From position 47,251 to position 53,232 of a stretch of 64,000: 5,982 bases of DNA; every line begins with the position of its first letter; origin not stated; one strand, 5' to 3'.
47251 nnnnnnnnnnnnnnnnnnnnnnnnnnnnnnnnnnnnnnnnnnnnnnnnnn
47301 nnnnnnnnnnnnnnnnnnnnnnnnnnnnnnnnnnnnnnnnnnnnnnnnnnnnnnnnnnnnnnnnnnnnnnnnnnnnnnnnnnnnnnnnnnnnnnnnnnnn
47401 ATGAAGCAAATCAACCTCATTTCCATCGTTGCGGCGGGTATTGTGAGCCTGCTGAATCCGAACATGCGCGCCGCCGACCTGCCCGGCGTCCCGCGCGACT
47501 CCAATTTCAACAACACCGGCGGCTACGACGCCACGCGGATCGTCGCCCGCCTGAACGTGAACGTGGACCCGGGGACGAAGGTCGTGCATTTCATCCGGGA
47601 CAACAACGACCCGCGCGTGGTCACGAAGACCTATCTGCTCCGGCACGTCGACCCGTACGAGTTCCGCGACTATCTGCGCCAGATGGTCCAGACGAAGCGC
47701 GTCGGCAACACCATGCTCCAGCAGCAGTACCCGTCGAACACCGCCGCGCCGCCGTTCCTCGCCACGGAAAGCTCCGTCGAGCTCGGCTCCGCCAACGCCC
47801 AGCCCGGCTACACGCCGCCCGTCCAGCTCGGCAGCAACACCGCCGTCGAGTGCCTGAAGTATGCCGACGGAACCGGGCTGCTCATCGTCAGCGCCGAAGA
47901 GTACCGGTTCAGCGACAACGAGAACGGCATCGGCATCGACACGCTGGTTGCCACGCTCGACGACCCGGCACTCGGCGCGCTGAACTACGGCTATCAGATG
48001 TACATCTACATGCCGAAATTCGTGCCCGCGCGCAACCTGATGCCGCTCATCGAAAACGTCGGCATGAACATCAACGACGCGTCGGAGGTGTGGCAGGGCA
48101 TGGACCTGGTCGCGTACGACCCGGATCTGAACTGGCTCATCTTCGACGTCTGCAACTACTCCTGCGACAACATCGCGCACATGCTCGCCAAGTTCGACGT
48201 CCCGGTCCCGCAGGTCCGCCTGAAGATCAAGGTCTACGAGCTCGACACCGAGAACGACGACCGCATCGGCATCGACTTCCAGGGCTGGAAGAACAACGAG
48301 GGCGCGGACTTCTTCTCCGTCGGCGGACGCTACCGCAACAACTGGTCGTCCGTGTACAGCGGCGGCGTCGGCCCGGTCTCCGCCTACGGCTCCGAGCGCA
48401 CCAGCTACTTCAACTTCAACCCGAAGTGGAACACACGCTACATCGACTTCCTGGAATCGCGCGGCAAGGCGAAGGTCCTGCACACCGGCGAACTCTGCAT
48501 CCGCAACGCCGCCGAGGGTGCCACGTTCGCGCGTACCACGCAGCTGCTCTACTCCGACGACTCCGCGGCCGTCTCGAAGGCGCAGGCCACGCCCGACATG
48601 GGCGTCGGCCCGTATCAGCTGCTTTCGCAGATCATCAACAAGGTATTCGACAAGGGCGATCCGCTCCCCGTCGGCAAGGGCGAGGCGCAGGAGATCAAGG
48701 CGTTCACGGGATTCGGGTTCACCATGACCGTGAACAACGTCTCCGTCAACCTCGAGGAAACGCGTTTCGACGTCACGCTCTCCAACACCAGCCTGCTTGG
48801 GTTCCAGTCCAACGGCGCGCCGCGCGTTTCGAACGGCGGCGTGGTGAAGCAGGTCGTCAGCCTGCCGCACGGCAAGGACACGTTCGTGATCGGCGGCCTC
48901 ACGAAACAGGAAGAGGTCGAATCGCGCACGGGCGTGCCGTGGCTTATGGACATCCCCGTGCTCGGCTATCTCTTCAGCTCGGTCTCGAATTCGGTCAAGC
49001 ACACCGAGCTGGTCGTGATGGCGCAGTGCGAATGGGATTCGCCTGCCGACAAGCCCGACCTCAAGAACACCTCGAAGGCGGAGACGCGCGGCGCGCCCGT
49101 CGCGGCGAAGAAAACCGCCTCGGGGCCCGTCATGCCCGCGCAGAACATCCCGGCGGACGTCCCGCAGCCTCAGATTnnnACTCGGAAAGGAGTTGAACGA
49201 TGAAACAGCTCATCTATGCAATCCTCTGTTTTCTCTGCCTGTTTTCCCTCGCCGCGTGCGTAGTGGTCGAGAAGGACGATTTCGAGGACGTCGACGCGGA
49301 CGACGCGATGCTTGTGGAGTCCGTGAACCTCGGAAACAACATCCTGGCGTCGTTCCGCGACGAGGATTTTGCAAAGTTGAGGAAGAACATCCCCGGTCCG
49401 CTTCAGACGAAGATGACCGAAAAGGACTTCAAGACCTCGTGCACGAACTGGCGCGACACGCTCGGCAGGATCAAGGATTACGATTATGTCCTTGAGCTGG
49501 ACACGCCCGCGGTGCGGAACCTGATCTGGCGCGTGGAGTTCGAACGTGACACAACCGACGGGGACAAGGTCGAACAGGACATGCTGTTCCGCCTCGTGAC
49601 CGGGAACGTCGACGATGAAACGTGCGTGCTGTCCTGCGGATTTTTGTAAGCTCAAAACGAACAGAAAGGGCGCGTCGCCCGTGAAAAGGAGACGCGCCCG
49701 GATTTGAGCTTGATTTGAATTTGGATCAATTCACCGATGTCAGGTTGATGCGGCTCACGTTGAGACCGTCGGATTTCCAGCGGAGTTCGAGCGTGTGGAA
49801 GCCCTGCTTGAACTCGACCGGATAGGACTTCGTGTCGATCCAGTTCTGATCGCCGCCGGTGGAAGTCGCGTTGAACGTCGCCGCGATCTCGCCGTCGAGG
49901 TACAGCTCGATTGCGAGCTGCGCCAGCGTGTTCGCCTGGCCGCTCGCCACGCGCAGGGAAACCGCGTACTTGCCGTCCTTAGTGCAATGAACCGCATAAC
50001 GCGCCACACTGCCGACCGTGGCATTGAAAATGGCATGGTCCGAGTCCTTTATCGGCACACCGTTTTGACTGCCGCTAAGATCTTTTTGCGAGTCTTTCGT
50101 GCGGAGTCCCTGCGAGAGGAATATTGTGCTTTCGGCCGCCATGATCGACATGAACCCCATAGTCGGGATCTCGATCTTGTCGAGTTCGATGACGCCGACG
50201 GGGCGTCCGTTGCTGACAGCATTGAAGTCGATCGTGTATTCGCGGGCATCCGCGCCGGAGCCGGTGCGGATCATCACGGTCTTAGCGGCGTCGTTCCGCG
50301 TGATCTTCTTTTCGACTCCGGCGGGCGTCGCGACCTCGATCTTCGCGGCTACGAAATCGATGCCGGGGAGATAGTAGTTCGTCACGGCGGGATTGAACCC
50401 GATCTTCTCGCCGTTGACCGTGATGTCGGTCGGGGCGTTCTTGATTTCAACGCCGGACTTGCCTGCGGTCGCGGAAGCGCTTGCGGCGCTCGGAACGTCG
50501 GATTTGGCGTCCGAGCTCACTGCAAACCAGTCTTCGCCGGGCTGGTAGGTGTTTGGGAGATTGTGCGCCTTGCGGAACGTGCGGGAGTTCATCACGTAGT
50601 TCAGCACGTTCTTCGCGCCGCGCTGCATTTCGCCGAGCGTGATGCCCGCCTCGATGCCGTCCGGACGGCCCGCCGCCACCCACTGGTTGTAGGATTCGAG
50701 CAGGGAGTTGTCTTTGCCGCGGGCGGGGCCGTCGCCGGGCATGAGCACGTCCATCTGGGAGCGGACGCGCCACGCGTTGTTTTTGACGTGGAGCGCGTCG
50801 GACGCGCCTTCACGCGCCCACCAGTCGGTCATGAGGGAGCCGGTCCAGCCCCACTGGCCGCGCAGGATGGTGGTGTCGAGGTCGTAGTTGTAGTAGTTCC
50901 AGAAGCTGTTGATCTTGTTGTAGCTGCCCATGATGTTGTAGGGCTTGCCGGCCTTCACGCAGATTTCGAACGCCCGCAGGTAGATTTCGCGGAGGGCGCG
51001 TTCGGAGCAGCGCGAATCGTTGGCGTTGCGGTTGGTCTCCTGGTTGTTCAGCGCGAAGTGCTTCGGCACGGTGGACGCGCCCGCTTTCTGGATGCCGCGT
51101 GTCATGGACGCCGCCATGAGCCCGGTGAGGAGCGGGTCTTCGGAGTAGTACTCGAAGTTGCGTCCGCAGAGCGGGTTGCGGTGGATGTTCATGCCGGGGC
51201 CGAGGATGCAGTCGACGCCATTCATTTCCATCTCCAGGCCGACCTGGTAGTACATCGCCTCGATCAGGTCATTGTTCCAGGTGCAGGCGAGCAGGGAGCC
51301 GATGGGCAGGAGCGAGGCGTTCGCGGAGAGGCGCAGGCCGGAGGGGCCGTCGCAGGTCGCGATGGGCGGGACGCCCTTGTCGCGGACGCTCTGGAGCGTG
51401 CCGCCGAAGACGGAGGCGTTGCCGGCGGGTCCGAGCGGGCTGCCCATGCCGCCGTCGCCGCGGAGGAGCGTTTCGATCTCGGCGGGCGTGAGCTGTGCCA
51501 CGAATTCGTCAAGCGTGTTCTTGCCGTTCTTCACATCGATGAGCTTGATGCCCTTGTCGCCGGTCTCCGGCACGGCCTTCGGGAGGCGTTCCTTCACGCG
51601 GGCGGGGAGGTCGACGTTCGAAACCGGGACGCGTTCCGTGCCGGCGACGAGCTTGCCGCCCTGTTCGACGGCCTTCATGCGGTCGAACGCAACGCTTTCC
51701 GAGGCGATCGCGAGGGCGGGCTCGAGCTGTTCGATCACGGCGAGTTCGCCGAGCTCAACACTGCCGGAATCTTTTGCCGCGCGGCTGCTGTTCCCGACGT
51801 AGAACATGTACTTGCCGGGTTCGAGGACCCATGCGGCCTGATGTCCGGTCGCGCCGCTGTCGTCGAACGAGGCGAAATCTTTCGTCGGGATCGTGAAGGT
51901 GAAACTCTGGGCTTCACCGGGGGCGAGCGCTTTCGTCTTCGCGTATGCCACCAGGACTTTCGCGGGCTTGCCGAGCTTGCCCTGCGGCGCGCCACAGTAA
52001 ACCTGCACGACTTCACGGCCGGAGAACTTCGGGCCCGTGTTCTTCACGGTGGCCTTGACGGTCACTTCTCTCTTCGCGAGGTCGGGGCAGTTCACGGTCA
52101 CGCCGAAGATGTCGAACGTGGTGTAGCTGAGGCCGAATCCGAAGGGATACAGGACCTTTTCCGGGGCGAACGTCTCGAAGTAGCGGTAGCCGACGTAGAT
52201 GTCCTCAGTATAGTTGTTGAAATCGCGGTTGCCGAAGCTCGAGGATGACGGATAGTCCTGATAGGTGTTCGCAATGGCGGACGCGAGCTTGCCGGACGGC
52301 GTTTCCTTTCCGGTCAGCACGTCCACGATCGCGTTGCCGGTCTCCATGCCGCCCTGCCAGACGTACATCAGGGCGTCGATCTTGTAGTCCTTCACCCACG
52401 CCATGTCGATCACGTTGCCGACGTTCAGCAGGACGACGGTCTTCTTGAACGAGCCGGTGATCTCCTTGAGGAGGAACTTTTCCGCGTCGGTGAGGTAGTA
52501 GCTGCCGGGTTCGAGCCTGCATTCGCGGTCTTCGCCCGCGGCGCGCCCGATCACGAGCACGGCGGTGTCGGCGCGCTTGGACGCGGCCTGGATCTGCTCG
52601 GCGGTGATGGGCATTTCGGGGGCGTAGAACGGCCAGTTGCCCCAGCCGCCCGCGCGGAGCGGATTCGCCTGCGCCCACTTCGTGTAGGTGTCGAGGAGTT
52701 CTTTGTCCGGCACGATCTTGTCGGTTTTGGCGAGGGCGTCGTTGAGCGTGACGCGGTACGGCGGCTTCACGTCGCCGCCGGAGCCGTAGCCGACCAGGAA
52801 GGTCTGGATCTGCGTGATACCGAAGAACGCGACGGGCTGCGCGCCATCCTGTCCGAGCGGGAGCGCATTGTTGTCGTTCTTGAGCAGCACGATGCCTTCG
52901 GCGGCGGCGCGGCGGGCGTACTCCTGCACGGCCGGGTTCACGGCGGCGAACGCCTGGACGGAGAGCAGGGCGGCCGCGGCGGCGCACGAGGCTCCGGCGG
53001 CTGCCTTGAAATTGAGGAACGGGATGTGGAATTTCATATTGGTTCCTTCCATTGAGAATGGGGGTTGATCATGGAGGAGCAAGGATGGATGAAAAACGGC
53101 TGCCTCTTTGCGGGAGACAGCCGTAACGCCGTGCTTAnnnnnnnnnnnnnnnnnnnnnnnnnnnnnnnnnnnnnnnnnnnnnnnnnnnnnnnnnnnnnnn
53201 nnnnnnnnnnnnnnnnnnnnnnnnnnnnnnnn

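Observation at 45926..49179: Two translationally coupled, divergent secretin paralogs with no cognate secretion or pilus machinery nearby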

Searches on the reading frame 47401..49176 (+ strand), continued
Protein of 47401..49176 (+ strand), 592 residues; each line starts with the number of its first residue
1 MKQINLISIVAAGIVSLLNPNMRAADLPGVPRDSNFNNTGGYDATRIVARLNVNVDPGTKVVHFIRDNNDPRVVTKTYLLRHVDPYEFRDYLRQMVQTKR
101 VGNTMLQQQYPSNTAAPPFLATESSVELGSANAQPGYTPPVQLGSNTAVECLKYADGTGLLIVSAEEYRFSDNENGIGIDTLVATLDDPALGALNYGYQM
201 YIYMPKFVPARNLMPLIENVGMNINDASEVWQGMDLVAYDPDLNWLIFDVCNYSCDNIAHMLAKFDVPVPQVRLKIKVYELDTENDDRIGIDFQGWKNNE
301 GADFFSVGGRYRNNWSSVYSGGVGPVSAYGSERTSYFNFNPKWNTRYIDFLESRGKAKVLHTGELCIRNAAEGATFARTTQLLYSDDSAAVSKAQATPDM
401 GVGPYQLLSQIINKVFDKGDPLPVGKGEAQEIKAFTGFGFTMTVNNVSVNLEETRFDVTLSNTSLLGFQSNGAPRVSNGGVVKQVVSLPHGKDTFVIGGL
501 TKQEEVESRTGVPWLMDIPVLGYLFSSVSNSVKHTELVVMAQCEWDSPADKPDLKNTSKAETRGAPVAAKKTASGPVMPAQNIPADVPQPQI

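Call 29: search_solved_structures(query=A3, max_evalue=0.01, show_alignments=2)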
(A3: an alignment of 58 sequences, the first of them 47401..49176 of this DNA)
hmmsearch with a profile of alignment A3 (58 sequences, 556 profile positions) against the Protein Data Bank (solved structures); distinct sequences matched with E-value up to 0.01: 19.
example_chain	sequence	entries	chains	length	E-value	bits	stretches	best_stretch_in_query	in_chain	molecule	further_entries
6i1y_A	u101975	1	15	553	2.6e-08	36.3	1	377-532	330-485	General secretion pathway protein GspD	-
7ofh_A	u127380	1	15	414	6e-08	35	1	445-533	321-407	Virion export protein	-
5wq8_A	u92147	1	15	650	7.2e-08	34.8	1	390-532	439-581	Type II secretion system protein D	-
5wq9_A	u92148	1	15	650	9e-08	34.5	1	410-532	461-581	Type II secretion system protein D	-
9k8v_A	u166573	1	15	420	2.1e-07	33.2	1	388-532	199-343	General secretion pathway protein D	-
6i1x_A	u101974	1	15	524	4.9e-07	32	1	452-531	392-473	Type II secretion system protein D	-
6hcg_A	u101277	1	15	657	1.2e-06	30.8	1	407-531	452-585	Type II secretion system protein D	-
8odn_A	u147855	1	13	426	4.6e-06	28.8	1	412-530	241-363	RcpA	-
5wln_G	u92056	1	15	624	5.1e-06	28.7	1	422-531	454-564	Type II secretion system protein D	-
6w6m_A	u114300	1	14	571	1.8e-05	26.8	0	249-387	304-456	Type IV pilus secretin PilQ family protein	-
6ve2_A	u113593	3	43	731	4.4e-05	25.6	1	462-531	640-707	Fimbrial assembly protein PilQ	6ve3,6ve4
9x0w_A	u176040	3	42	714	4.6e-05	25.5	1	462-531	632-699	Fimbrial assembly protein PilQ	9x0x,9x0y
5wq7_A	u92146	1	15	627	9.3e-05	24.5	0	424-533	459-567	Putative type II secretion system protein D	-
4av2_A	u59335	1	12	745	0.00046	22.2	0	482-530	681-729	TYPE IV PILUS BIOGENESIS AND COMPETENCE PROTEIN PILQ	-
9sh1_A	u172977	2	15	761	0.00049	22.1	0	482-530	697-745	Type IV pilus biogenesis and competence protein PilQ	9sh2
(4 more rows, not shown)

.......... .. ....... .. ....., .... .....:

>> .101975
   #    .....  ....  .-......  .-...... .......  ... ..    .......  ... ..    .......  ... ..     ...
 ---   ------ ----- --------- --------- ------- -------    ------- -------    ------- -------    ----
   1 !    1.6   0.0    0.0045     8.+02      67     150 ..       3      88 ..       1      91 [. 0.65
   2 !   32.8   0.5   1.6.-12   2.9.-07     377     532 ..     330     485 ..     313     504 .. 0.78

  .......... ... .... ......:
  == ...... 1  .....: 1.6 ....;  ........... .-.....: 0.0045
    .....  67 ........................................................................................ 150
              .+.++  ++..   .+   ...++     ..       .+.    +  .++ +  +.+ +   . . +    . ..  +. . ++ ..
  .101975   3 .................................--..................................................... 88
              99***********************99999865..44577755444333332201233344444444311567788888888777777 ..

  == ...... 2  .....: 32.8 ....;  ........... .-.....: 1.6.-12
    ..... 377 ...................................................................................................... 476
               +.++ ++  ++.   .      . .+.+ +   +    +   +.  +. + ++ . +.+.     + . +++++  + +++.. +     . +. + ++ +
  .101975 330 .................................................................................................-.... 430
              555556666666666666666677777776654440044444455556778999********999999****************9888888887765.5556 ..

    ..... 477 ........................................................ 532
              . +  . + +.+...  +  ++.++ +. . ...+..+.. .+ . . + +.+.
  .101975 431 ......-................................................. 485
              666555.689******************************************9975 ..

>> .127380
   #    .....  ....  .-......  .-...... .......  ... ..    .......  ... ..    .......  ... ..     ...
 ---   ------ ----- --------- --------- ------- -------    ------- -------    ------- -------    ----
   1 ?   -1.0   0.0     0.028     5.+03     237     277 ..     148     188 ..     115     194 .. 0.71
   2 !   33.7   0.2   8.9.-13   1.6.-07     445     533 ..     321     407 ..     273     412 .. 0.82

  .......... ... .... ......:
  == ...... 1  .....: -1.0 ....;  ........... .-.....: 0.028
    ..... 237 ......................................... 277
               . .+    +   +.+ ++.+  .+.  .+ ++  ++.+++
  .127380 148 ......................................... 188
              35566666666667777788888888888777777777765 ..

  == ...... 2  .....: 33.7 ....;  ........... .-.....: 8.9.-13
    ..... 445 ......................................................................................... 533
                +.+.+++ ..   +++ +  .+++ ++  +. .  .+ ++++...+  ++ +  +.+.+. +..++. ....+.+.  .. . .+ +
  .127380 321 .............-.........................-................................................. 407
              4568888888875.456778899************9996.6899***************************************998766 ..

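Call 52: search_protein_families(library=ncbifam, proteins=[L003:11763-13304:+], max_evalue=0.00001)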
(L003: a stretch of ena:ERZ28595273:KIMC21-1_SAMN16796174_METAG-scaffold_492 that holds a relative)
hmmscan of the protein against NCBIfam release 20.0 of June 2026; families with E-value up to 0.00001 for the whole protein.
L003:11763-13304:+ (513 aa): 16 families
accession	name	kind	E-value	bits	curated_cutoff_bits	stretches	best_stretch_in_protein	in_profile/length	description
TIGR00905.1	2A0302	subfamily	1.4e-154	515.4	409.05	1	3-480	3-462/473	basic amino acid/polyamine antiporter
NF040512.1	histam_anti_2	exception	7e-149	496.5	725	1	5-481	2-473/477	histidine-histamine antiporter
TIGR03810.1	arg_ornith_anti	equivalog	4.5e-138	460.8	591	1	7-482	2-459/468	arginine-ornithine antiporter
NF007929.0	PRK10644.1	equivalog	1.3e-48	165.8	574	1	3-443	5-425/445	arginine/agmatine antiporter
TIGR04298.1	his_histam_anti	equivalog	2.5e-34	119.2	750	1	7-444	1-426/429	histidine-histamine antiporter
NF007938.0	PRK10655.1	equivalog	4.2e-34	118.5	409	1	2-442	2-424/438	putrescine-ornithine antiporter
NF007754.0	PRK10435.1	equivalog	4e-31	108.5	585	1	4-451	3-430/443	cadaverine/lysine antiporter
TIGR00909.1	2A0306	subfamily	6.7e-28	97.8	556.8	1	6-442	3-426/429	amino acid transporter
TIGR04299.1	antiport_PotE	equivalog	1.4e-23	83.8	560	1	5-434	3-414/430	putrescine-ornithine antiporter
NF053761.1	BrChAATpBcaP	equivalog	2.3e-13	50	690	1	5-447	21-454/460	branched-chain amino acid transporter BcaP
NF008466.1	PRK11357.1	equivalog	2.6e-13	49.7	800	1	5-449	7-440/446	fructoselysine/psicoselysine transporter FrlA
NF008245.0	PRK11021.1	equivalog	3e-12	46.3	284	1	3-425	3-399/419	L-methionine/branched-chain amino acid transporter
TIGR00906.1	2A0303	subfamily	2.6e-11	42.6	681.7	1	6-381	31-422/602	cationic amino acid transport permease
TIGR01773.1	GABAperm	equivalog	7.8e-09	34.8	678.1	1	13-370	19-366/452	GABA permease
TIGR00913.1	2A0310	subfamily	1.8e-08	33.5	578.7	1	7-419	3-421/480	amino acid permease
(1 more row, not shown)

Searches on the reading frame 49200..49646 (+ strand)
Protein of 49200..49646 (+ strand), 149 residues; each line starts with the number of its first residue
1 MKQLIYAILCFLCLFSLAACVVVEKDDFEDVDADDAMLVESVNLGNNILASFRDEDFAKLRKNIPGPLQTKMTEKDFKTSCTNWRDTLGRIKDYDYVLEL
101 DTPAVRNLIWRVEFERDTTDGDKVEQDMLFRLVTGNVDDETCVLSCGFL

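Call 9: search_protein_families(library=pfam, proteins=[window:49200-49646:+], max_evalue=0.001)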
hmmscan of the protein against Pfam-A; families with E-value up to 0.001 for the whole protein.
window:49200-49646:+ (149 aa): 0 families

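Call 52: search_protein_families(library=ncbifam, proteins=[window:49200-49646:+], max_evalue=0.00001)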
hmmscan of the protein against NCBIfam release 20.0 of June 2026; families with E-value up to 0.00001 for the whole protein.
window:49200-49646:+ (149 aa): 0 families

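Call 74: search_solved_structures(query=A5, max_evalue=10)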
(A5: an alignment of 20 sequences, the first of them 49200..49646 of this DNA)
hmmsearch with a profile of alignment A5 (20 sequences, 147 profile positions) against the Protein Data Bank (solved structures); distinct sequences matched with E-value up to 10: 14.
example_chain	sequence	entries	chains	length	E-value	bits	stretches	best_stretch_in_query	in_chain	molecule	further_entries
5trv_A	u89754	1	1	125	0.14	15.8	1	34-80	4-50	denovo NTF2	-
5u35_A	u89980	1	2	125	0.37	14.4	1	35-81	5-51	De novo NTF2 with large cavity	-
5tph_A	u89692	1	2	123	0.56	13.8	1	35-80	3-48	de novo NTF2 homodimer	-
9dwa_A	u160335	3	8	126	0.68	13.6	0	30-64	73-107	De novo designed FABLE protein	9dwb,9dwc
8oi2_B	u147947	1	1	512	1.5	12.5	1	19-82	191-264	Alb1 Megabody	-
9pym_B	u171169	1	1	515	1.5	12.4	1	19-82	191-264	Megabody C7HopQ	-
9nnz_A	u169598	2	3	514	1.5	12.4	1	19-82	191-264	Megabody 7 | Megabody 7 (Mb7)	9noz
7ul4_D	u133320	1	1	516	1.5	12.4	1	19-82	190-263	Megabody 6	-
9hnq_P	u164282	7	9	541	1.5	12.4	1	19-82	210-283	Mb25 | Megabody 25 | Outer membrane protein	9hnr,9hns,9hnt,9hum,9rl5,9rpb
6qfa_K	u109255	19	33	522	1.5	12.4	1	19-82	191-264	Outer membrane protein,Outer membrane protein,Outer membrane protein,Outer membrane protei | Megabody Mb25 | Megabody25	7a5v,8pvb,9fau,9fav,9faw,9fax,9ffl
7pbd_F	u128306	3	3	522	1.5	12.4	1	19-82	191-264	Megabody 25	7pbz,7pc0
6xv8_A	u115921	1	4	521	1.5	12.4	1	19-82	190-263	Outer membrane protein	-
6xvi_A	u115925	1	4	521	1.6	12.4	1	19-82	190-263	Outer membrane protein,Outer membrane protein,Mb-Nb207-c7HopQ_A12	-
30us_C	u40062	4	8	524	1.6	12.4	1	19-82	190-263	Megabody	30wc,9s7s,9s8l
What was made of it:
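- On Secretin pilotin (PulS/AspS/PilW/MxiM/InvH/TadD types), for gene C: The PDB profile search finds only de novo NTF2 designs at E of 0.14 or worse (call 74).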

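Call 75: search_protein_families(library=pfam, alignment_id=A5, max_evalue=1)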
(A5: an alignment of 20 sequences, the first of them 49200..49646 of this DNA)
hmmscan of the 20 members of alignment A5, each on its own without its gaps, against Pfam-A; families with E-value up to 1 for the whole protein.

A. member 1, window:49200-49646:+ (149 aa): 2 families
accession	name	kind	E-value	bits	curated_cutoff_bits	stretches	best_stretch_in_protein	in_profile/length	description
PF22897.2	TIL_2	-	0.053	13.7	24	1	121-146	3-28/44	TIL-like domain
PF16126.11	DUF4838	-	0.16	11.6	26.6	1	57-103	198-244/325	Domain of unknown function (DUF4838)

B. families by the number of members that match (of 20 scanned): 14 families
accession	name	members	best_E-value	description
PF13026.12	DUF3887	9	6.8e-05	Protein of unknown function (DUF3887)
PF14287.11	DUF4368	2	0.0028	Domain of unknown function (DUF4368)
PF08139.17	LPAM_1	2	0.11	Prokaryotic membrane lipoprotein lipid attachment site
PF17417.8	Glycoprot_B_PH2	1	0.012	Herpesvirus Glycoprotein B PH-like domain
PF04280.21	Tim44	1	0.05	Tim44-like domain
PF22897.2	TIL_2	1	0.053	TIL-like domain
PF16386.10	DUF4995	1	0.076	Domain of unknown function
PF20278.3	CTD2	1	0.085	C-terminal domain 2 of the ABC-three component (ABC-3C) systems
PF06050.19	HGD-D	1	0.096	2-hydroxyglutaryl-CoA dehydratase, D-component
PF20392.3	DUF6687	1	0.1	Family of unknown function (DUF6687)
PF05223.17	MecA_N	1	0.11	NTF2-like N-terminal transpeptidase domain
PF16126.11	DUF4838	1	0.16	Domain of unknown function (DUF4838)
PF20339.3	DUF6634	1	0.17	Family of unknown function (DUF6634)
PF16156.12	DUF4864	1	0.2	Domain of unknown function (DUF4864)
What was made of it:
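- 49200..49649 (+): Gene C, a 149-aa lipoprotein (lipobox FSLAAC) that starts 20 bp after B. It is a candidate assembly or accessory factor of the pair. It gives a weak DUF3887 (NTF2-like) signal in 9 of 20 members, best E=6.8e-5 (call 75).
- On Secretin pilotin (PulS/AspS/PilW/MxiM/InvH/TadD types), for gene C: The only signal is a weak DUF3887/NTF2-like match in 9 of 20 members (call 75).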

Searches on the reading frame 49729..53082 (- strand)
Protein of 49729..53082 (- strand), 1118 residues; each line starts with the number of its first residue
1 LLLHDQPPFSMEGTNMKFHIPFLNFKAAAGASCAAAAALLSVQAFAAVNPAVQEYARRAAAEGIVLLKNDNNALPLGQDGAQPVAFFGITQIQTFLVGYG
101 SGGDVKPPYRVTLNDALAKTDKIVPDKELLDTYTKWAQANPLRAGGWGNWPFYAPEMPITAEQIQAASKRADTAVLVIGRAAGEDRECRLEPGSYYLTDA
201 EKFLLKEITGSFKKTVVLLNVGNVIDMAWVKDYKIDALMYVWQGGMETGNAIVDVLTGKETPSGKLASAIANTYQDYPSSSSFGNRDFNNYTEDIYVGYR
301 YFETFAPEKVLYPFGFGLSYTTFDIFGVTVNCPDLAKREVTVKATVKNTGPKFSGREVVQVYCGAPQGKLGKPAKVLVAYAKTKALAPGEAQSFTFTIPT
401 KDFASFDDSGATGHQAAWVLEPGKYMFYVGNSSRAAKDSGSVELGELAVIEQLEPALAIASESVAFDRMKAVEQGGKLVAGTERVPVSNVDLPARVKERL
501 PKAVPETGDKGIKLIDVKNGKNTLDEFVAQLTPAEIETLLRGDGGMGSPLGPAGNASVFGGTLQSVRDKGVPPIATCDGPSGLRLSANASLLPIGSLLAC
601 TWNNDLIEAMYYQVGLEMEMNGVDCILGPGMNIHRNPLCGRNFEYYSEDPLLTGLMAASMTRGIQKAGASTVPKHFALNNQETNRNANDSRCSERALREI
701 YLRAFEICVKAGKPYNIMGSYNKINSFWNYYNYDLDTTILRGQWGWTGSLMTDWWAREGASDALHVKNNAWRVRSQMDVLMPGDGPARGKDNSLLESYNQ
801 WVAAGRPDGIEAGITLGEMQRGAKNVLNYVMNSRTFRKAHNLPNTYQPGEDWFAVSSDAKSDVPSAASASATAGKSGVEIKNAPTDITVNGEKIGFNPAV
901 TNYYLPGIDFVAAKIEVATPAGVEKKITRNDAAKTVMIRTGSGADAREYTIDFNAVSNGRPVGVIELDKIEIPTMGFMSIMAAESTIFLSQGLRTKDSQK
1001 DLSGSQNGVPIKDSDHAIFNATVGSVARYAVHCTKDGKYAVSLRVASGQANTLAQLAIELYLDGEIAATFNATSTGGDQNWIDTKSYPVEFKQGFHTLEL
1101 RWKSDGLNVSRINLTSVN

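Call 9: search_protein_families(library=pfam, proteins=[window:49729-53082:-], max_evalue=0.001)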
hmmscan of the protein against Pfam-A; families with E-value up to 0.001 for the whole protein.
window:49729-53082:- (1118 aa): 4 families
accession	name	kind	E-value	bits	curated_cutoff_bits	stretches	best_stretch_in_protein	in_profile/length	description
PF01915.27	Glyco_hydro_3_C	-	1.3e-38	133.5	31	1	64-320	1-200/200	Glycosyl hydrolase family 3 C-terminal domain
PF00933.27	Glyco_hydro_3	-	8.8e-22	78.4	27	1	569-770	61-268/316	Glycosyl hydrolase family 3 N terminal domain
PF14310.12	Fn3-like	-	2.7e-19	69.5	25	1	357-433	1-71/71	Fibronectin type III-like domain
PF03422.21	CBM_6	-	1.6e-09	38.5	28.9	1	1014-1114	21-123/125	Carbohydrate binding module (family 6)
